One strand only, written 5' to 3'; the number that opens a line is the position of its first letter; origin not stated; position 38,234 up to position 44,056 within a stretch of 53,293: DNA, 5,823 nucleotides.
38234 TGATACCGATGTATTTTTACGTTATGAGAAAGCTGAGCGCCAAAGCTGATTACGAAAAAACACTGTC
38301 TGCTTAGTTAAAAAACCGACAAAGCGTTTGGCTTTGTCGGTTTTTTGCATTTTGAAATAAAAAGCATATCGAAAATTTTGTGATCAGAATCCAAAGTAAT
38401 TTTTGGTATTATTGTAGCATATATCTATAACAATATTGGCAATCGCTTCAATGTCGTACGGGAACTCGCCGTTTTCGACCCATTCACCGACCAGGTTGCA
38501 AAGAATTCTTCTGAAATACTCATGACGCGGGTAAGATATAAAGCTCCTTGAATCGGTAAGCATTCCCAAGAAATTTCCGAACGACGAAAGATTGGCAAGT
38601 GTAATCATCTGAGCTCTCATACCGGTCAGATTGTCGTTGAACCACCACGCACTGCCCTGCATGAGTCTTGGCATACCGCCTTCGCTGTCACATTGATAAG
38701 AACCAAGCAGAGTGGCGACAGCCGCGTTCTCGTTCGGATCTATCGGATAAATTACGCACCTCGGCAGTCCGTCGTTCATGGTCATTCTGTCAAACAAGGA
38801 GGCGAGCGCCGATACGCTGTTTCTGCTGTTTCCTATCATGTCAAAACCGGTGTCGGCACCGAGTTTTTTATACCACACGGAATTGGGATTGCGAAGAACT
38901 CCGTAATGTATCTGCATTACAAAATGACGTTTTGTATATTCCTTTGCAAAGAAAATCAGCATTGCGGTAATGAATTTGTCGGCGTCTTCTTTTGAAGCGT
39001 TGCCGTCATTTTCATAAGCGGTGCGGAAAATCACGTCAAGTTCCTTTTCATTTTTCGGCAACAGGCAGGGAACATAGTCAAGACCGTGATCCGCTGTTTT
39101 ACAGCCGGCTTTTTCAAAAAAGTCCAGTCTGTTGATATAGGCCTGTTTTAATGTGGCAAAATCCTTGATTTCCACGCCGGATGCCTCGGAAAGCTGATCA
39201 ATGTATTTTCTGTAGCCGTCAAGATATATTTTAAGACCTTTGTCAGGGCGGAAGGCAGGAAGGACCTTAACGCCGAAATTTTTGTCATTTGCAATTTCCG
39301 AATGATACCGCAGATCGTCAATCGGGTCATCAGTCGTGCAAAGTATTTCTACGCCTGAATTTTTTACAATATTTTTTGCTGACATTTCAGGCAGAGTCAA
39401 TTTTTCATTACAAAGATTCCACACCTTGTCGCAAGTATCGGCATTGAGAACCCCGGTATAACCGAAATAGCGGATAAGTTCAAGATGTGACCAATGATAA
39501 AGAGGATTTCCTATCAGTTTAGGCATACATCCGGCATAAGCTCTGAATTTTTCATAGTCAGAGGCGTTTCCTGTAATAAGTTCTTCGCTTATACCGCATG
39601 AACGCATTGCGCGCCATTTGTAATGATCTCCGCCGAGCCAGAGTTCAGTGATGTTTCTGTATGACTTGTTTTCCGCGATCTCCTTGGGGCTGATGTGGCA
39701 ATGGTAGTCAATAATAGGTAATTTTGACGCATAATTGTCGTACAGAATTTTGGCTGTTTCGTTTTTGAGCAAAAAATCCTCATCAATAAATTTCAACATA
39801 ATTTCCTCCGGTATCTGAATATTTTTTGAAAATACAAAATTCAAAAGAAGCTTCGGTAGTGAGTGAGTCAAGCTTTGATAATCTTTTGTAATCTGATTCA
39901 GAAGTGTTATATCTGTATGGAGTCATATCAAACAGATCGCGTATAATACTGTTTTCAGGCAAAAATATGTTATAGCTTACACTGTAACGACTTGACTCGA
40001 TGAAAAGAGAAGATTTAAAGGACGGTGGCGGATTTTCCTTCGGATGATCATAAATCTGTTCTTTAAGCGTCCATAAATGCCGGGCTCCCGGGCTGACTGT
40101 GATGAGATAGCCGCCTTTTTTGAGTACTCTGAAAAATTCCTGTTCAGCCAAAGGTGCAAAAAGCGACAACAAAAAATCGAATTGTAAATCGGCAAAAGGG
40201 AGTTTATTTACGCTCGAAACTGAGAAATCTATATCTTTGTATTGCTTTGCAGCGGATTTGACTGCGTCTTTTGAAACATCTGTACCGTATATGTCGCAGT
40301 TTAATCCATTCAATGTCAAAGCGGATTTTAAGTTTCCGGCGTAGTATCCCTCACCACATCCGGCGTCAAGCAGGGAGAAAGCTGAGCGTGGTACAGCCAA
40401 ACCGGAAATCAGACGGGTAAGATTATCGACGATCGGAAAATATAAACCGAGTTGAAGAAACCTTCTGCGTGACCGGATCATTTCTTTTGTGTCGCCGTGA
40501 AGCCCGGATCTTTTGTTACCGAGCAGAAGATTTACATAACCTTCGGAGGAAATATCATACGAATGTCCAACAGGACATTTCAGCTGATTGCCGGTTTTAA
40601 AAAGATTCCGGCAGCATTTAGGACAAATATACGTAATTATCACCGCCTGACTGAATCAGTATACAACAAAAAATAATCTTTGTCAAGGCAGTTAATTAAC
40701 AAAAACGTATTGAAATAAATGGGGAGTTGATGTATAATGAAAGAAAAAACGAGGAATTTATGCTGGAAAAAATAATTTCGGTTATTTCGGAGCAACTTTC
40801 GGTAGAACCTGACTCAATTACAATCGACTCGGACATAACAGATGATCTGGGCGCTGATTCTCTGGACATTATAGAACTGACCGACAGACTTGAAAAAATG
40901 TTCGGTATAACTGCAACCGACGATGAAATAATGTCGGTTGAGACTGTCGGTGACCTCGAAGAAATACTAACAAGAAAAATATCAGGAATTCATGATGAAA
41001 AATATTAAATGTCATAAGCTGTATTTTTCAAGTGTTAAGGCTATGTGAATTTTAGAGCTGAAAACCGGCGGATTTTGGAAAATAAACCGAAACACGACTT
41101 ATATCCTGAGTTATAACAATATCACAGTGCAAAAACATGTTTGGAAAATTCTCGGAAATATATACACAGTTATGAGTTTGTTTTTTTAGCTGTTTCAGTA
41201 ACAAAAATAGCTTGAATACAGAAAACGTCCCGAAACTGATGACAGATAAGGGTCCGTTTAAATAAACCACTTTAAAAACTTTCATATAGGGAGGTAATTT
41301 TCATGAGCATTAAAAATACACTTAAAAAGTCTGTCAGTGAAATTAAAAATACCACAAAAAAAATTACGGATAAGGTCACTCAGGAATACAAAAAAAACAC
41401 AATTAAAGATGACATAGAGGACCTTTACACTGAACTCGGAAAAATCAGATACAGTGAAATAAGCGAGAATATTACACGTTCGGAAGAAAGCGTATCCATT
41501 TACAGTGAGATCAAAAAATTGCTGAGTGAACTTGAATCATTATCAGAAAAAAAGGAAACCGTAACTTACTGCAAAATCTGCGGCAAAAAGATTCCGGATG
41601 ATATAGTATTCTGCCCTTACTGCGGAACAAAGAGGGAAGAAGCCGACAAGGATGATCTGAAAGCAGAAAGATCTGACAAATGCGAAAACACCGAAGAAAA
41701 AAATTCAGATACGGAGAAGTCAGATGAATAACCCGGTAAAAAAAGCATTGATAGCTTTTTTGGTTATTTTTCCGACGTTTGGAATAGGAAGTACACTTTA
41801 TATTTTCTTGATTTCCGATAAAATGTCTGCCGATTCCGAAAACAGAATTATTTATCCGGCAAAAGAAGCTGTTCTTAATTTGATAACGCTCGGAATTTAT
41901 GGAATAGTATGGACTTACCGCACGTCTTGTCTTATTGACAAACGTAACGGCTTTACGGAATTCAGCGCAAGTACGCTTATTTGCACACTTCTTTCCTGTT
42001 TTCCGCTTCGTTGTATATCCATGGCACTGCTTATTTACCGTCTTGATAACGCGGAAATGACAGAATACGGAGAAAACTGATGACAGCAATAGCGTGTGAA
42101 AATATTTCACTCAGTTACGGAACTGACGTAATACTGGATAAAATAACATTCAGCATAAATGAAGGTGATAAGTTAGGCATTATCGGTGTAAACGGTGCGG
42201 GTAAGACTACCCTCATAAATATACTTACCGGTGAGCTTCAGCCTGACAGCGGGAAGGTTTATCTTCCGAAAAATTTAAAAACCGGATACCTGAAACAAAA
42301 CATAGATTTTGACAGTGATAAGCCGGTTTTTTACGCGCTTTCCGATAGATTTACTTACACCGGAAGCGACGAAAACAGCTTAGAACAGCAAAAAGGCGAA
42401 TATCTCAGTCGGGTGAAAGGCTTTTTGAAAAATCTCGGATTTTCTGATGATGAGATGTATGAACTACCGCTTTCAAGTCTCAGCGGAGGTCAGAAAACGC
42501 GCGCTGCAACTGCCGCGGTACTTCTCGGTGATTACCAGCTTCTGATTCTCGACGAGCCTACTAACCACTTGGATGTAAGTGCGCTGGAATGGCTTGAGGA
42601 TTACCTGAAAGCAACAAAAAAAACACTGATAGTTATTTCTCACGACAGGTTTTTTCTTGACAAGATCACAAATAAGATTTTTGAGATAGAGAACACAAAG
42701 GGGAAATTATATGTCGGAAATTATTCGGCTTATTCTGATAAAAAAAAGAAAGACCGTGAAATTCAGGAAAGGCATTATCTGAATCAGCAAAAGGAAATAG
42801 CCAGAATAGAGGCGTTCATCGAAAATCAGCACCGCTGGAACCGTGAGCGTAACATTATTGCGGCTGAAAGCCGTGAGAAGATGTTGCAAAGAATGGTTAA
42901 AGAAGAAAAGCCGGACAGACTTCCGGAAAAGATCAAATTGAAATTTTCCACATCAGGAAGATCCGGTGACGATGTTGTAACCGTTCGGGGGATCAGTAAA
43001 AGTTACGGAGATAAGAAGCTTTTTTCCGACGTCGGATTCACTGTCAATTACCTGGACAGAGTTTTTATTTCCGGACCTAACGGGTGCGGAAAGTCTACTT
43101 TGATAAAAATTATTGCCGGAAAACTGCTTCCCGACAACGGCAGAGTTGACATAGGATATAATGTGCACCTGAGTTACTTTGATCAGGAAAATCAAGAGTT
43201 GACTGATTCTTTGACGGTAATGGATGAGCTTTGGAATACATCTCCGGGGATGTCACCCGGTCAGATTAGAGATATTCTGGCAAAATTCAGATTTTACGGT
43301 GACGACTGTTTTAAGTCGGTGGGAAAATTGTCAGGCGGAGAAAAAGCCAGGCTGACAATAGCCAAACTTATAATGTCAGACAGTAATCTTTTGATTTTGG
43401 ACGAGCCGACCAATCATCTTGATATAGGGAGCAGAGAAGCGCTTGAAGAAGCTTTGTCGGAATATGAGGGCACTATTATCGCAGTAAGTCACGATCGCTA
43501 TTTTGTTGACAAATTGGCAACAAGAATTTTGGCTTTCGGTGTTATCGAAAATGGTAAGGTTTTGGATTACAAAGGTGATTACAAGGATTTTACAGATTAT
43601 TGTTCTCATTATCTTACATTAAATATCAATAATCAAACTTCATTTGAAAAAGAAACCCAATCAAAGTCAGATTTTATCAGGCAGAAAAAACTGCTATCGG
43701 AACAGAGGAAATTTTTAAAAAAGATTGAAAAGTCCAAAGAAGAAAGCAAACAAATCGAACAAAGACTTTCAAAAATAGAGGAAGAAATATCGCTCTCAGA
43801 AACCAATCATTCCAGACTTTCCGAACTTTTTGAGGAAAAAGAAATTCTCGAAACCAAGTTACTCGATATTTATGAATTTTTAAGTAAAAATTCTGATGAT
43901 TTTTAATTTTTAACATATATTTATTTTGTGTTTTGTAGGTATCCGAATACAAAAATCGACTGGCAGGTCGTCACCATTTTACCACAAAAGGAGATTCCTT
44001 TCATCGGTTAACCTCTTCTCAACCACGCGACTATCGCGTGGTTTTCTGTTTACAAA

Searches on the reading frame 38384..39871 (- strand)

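Call 64: search_protein_families(library=pfam, proteins=[window:38384-39871:-], max_evalue=0.001)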
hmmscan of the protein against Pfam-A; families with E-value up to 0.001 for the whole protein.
window:38384-39871:- (495 aa): 1 family
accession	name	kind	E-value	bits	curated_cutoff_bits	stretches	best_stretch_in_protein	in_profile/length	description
PF02614.20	UxaC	-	3e-186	620.2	25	1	25-493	1-464/464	Glucuronate isomerase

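Call 65: search_protein_families(library=ncbifam, proteins=[window:38384-39871:-], max_evalue=0.00001)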
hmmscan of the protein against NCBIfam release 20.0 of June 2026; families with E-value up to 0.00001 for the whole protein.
window:38384-39871:- (495 aa): 1 family
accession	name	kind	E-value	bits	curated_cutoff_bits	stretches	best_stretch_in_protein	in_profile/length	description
NF002794.0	PRK02925.1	equivalog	1.4e-175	584.7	387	1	26-495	2-459/459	glucuronate isomerase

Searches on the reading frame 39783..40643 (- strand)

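Call 64: search_protein_families(library=pfam, proteins=[window:39783-40643:-], max_evalue=0.001)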
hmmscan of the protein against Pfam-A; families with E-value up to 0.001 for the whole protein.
window:39783-40643:- (286 aa): 7 families
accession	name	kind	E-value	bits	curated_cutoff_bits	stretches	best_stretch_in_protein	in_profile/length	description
PF13847.12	Methyltransf_31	-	6.4e-14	52.3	27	1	87-204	3-129/145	Methyltransferase domain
PF08241.18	Methyltransf_11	-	1.5e-12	48.4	21.2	1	92-181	1-94/95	Methyltransferase domain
PF13649.12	Methyltransf_25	-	4.1e-12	47.1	27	1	92-178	2-97/97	Methyltransferase domain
PF21302.3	Zn_ribbon_RlmA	-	9.5e-11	42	27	1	5-40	1-36/44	RlmA, N-terminal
PF08242.18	Methyltransf_12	-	1.2e-05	26.3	30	1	92-159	1-70/98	Methyltransferase domain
PF13679.12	Methyltransf_32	-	2e-05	25.1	27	1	82-140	20-78/143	Methyltransferase domain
PF01209.24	Ubie_methyltran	-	3.9e-05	23.6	20.1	1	82-184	42-153/233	ubiE/COQ5 methyltransferase family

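Call 65: search_protein_families(library=ncbifam, proteins=[window:39783-40643:-], max_evalue=0.00001)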
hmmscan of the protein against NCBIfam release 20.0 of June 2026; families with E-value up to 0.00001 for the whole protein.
window:39783-40643:- (286 aa): 7 families
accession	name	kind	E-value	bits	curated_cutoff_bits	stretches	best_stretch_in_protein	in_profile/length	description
NF008300.0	PRK11088.1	equivalog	1.5e-70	237.8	303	1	4-274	2-270/272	23S rRNA (guanine(745)-N(1))-methyltransferase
NF000488.1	chrB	exception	3.6e-28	98.8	620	1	4-191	7-190/280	23S rRNA (guanine(748)-N(1))-methyltransferase ChrB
NF000476.1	myrA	exception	1.3e-23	84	625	1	6-195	10-210/295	23S rRNA (guanine(748)-N(1))-methyltransferase MyrA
NF000133.1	Erm32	exception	8.2e-20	71.4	550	1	6-193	10-192/280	23S rRNA (guanine(748)-N(1))-methyltransferase Erm(32)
NF045667.1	MTase_DVU1556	equivalog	1.1e-09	38.1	155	1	75-181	10-118/213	DVU_1556 family methyltransferase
TIGR02072.1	BioC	equivalog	4.9e-07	29.8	184.95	1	78-198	23-148/244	malonyl-ACP O-methyltransferase BioC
TIGR01934.1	MenG_MenH_UbiE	subfamily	3.2e-06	26.6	158.35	1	87-198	39-156/223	ubiquinone/menaquinone biosynthesis methyltransferase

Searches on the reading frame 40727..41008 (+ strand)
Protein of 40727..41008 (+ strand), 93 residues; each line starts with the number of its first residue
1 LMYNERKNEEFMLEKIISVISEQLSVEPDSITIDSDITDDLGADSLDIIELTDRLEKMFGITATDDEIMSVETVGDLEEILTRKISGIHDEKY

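Call 65: search_protein_families(library=ncbifam, proteins=[window:40727-41008:+], max_evalue=0.00001)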
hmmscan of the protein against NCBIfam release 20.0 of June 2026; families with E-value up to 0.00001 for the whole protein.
window:40727-41008:+ (93 aa): 13 families
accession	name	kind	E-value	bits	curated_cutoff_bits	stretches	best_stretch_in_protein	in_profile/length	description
NF002148.0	PRK00982.1-2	subfamily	5.6e-19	67.8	71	1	11-84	4-77/79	acyl carrier protein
TIGR00517.1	acyl_carrier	equivalog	2.7e-16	59.2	70.45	1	12-77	4-69/77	acyl carrier protein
NF002150.0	PRK00982.1-4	subfamily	5.6e-16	58.6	66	1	9-78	3-72/80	acyl carrier protein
NF002151.0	PRK00982.1-5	equivalog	4.1e-14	52.5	92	1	13-77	5-69/78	acyl carrier protein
NF002149.0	PRK00982.1-3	equivalog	5.9e-12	45.4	106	1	14-75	6-67/78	acyl carrier protein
NF002147.0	PRK00982.1-1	equivalog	4.3e-10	39.3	84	1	9-79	5-75/83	acyl carrier protein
NF040636.1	AcpM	exception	5.2e-10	39.2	146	1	9-79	3-73/93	meromycolate extension acyl carrier protein AcpM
NF009104.0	PRK12449.1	equivalog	5.5e-10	39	70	1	9-85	3-79/80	acyl carrier protein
NF003757.0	PRK05350.1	equivalog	6.4e-10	39.1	65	1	8-82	3-77/83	acyl carrier protein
NF006031.0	PRK08172.1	equivalog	3.5e-09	37.2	76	1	16-85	9-78/82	acyl carrier protein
NF004533.0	PRK05883.1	equivalog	1.5e-08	34.3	72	1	8-84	20-96/100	acyl carrier protein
NF058660.1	cispen_ACP_AmcB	equivalog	7.2e-08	32.5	80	1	14-82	4-76/80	cispentacin biosynthesis acyl carrier protein AmcB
NF005079.0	PRK06508.1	equivalog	2.3e-07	31.1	83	1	13-62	5-54/93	acyl carrier protein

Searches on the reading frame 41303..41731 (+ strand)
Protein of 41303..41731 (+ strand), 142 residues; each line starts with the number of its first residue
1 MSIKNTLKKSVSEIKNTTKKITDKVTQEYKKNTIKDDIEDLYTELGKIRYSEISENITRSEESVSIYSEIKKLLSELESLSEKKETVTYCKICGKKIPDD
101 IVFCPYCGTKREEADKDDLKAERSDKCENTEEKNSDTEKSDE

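Call 4: search_protein_families(library=pfam, proteins=[window:41303-41731:+], max_evalue=0.01)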
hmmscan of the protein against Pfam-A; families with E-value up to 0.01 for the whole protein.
window:41303-41731:+ (142 aa): 10 families
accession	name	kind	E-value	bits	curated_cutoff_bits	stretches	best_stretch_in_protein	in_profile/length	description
PF13240.11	Zn_Ribbon_1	-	4.1e-07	30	25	1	89-110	1-22/23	zinc-ribbon domain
PF13248.11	Zn_ribbon_3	-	5.8e-05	22.8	27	1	88-110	3-25/26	zinc-ribbon domain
PF24460.1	DUF7575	-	0.0001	22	28.5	1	87-110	3-26/28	Domain of unknown function (DUF7575)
PF09334.17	tRNA-synt_1g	-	0.00024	20.4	20.1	1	24-118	60-153/391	tRNA synthetases class I (M)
PF17032.10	Zn_ribbon_15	-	0.00038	21.7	28.9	1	84-108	49-73/73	zinc-ribbon family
PF12773.13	DZR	-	0.00042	20.9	27.3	1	90-135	1-35/45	Double zinc ribbon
PF14446.12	Prok-RING_1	-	0.00044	20.6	29.1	1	88-110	5-29/54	Prokaryotic RING finger family 1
PF10571.15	UPF0547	-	0.0016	18.9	29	1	90-108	3-21/26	Uncharacterised protein family UPF0547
PF22400.1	DUF6980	-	0.0025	18.4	27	0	101-119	52-70/99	Domain of unknown function (DUF6980)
PF24463.1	DUF7577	-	0.0049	16.9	28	0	102-109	3-10/27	Domain of unknown function (DUF7577)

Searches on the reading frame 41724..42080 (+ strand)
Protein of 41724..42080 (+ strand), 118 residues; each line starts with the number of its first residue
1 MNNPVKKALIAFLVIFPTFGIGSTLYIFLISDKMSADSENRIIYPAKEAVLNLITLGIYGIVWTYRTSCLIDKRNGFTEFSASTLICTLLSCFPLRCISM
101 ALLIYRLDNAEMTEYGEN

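Call 4: search_protein_families(library=pfam, proteins=[window:41724-42080:+], max_evalue=0.01)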
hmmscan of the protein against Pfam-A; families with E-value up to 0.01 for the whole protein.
window:41724-42080:+ (118 aa): 2 families
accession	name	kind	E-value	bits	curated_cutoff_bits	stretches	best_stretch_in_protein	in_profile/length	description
PF14018.11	DUF4234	-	1e-07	32.4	25.3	1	49-92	7-50/70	Domain of unknown function (DUF4234)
PF20403.5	DUF6693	-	0.008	16.8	31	0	5-35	68-98/104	Family of unknown function (DUF6693)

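Call 69: find_encoding_contigs(protein=window:41724-42080:+, flank=10000, max_places=10)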
Protein window:41724-42080:+ (118 aa): 12 contigs read that carry it; 10 places shown.
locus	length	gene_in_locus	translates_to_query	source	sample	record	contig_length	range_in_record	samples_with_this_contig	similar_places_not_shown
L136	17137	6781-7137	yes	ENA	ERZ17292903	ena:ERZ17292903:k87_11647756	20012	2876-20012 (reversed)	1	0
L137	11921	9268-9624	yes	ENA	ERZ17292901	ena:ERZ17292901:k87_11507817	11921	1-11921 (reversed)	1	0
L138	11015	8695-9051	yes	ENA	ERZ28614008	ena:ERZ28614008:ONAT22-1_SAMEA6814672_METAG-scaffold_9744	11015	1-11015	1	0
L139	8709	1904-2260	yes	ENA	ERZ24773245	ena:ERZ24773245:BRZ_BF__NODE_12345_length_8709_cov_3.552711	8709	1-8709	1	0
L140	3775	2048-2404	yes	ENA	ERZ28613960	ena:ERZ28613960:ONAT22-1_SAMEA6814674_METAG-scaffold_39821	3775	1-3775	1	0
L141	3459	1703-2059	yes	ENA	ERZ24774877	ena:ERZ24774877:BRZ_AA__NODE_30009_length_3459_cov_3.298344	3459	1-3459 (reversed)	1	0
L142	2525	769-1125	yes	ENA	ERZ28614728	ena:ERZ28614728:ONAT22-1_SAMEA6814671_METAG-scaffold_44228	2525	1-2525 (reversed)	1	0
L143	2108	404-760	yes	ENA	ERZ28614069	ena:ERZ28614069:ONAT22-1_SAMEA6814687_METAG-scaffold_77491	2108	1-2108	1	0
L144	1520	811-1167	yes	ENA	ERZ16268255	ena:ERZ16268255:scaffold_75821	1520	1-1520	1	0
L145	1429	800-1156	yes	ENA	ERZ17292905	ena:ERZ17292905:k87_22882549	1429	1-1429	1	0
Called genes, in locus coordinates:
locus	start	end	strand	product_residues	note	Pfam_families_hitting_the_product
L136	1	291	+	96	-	?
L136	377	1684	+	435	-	PF01120:Alpha_L_fucos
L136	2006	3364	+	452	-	PF01554:MatE, PF03023:MurJ (faint), PF01554:MatE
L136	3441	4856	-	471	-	PF02614:UxaC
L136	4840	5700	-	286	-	PF21302:Zn_ribbon_RlmA, PF13679:Methyltransf_32 (weak), PF13847:Methyltransf_31, PF08241:Methyltransf_11, PF08242:Methyltransf_12 (faint), PF13649:Methyltransf_25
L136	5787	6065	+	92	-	PF23297:ACP_SdgA_C, PF00550:PP-binding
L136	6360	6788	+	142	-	PF13240:Zn_Ribbon_1 (weak)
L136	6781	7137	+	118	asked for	-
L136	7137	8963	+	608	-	PF00005:ABC_tran, PF02463:SMC_N (faint), PF13476:AAA_23 (faint), PF13555:AAA_29 (faint), PF25201:nSTAND6 (faint), PF13304:AAA_21 (weak), PF12848:ABC_tran_Xtn, PF00005:ABC_tran, +5 more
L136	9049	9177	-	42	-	-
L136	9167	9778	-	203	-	-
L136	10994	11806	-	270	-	PF00165:HTH_AraC, PF12833:HTH_18, PF00165:HTH_AraC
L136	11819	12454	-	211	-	PF12822:ECF_trnsprt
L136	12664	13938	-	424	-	PF01018:GTP1_OBG, PF01926:MMR_HSR1, PF02421:FeoB_N (weak), PF04670:Gtr1_RagA (weak), PF09269:DUF1967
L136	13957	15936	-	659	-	PF22745:Nlig-Ia, PF01653:DNA_ligase_aden, PF03120:OB_DNA_ligase, PF03119:DNA_ligase_ZBD, PF14520:HHH_5 (weak), PF12826:HHH_2, PF14520:HHH_5 (weak), PF00533:BRCT, +1 more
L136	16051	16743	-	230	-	PF00687:Ribosomal_L1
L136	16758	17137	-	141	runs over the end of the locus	PF03946:Ribosomal_L11_N, PF00298:Ribosomal_L11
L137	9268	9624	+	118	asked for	-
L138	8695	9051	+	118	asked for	-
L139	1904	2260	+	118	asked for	-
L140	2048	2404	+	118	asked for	-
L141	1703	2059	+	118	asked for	-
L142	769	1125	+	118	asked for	-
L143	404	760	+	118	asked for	-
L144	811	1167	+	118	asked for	-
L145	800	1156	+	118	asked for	-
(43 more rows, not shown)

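Call 101: search_protein_families(library=pfam, proteins=[L136:9167-9778:-], max_evalue=0.01)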
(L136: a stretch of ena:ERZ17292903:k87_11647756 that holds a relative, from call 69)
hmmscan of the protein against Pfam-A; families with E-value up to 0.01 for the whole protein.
L136:9167-9778:- (203 aa): 0 families

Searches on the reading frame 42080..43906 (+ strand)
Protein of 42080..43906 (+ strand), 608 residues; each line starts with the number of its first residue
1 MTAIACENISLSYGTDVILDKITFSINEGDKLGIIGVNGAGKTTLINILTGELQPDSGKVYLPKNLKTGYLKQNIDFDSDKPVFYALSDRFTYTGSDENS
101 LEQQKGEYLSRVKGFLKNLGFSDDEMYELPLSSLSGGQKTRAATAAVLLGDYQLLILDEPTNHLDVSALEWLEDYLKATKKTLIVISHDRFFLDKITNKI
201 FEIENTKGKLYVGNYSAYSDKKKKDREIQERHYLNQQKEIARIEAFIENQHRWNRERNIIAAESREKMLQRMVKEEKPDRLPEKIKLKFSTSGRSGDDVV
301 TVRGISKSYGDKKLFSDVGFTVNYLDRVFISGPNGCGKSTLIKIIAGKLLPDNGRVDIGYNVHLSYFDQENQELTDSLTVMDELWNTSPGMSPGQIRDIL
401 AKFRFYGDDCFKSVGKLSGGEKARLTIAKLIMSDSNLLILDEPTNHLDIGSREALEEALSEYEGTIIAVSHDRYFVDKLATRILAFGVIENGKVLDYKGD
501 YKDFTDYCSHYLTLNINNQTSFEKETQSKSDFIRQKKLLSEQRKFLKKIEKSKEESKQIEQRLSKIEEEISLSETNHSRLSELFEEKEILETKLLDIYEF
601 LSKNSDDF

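Call 4: search_protein_families(library=pfam, proteins=[window:42080-43906:+], max_evalue=0.01)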
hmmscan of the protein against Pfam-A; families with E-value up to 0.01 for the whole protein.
window:42080-43906:+ (608 aa): 28 families (the best 25 are shown)
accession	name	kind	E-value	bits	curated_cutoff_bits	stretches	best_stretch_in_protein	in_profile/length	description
PF00005.33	ABC_tran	-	2.7e-51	174.2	25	2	19-162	1-137/137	ABC transporter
PF12848.13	ABC_tran_Xtn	-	2.6e-18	66.3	25.9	1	201-281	1-79/85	ABC transporter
PF13304.12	AAA_21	-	1.2e-14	55.5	27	1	99-194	184-304/304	AAA domain, putative AbiEii toxin, Type IV TA system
PF02463.25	SMC_N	-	1.8e-11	44.3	40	1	88-205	100-213/220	RecF/RecN/SMC N terminal domain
PF13555.12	AAA_29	-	3.6e-07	30.3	27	1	319-353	16-50/61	P-loop containing region of AAA domain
PF13401.12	AAA_22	-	2.2e-06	28.5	27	0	34-177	10-109/130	AAA domain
PF13476.12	AAA_23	-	3.2e-06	28.4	27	0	329-346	23-40/201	AAA domain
PF03215.21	Rad17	-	5.2e-06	27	23.8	1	329-350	49-70/186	Rad17 P-loop domain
PF00004.35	AAA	-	1.1e-05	26.4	21.2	0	329-359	2-23/131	ATPase family associated with various cellular activities (AAA)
PF25201.1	nSTAND6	-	1.4e-05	25.6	27.7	0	13-52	2-41/148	Novel STAND NTPase 6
PF00910.28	RNA_helicase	-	1.8e-05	25.6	21.5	0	328-371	1-48/105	RNA helicase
PF13521.12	AAA_28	-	1.9e-05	25.4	27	0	327-356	1-26/164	AAA domain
PF24883.2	NPHP3_N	-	4.2e-05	24.2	24.8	1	329-384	26-75/164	Nephrocystin 3, N-terminal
PF13191.12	AAA_16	-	0.00016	22.7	32.6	0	328-366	27-66/167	AAA ATPase domain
PF03193.22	RsgA_GTPase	-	0.00029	21.1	30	0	15-59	93-136/174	RsgA GTPase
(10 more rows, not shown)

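Call 46: search_protein_families(library=ncbifam, proteins=[window:42080-43906:+], max_evalue=0.00001)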
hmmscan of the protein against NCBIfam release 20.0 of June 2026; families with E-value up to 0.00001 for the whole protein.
window:42080-43906:+ (608 aa): 188 families (the best 25 are shown)
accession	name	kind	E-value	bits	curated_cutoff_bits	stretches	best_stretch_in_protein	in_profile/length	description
NF000355.4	ribo_prot_ABC_F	equivalog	1e-138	463.3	380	2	250-484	262-497/499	ribosomal protection-like ABC-F family protein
NF008775.0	PRK11819.1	equivalog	2.3e-114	383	599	2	130-512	160-539/556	energy-dependent translational throttle protein EttA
TIGR03719.1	ABC_ABC_ChvD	subfamily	1e-112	377.6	806.75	2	129-509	157-534/552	energy-dependent translational throttle protein EttA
NF050005.1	ABC_ATPase_Uup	equivalog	5.8e-109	365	900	2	108-586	135-603/636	ATP-binding cassette ATPase Uup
NF008358.0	PRK11147.1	equivalog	3.1e-103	346.2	936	2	108-579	135-593/635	ABC transporter ATP-binding protein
NF007921.0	PRK10636.1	equivalog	3.6e-102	342.7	917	2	110-582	127-599/638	ABC transporter ATP-binding protein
NF011646.0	PRK15064.1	equivalog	1.2e-98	330.9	762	2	113-505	136-524/530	ABC-F family ATPase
NF043038.1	ABCF_CplR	exception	4.2e-98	329.4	780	4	242-569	232-540/544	ABC-F type ribosomal protection protein CplR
NF000514.1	ABCF_OptrA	exception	1.6e-97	327.4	1450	2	111-576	161-616/655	ABC-F type ribosomal protection protein OptrA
NF000170.2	ABCF_Vga_all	exception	2.3e-94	316.8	725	2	261-508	233-472/521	Vga family ABC-F type ribosomal protection protein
NF000169.2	ABCF_Sal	exception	1.7e-91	307.5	725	2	121-482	119-497/542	Sal family ABC-F type ribosomal protection protein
NF000171.1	ABCF_producer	exception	6.4e-87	292.2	800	4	111-248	142-278/541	TlrC/CarA/OleB/SrmB family ABC-F type ribosomal protection protein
NF000168.2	ABCF_Msr_all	exception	4.8e-85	286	680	4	266-482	263-474/487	Msr family ABC-F type ribosomal protection protein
NF000167.2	ABCF_Lsa_all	exception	2.2e-75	254.5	750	4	120-258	105-241/492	Lsa family ABC-F type ribosomal protection protein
NF000166.1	ABCF_CarA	exception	6.2e-74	249.1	1050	4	108-247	149-287/556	ABC-F type ribosomal protection protein Car(A)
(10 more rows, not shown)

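Call 66: find_encoding_contigs(protein=window:42080-43906:+, flank=9000, max_places=8)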
Protein window:42080-43906:+ (608 aa): no gene with exactly this product is on record in the collection.
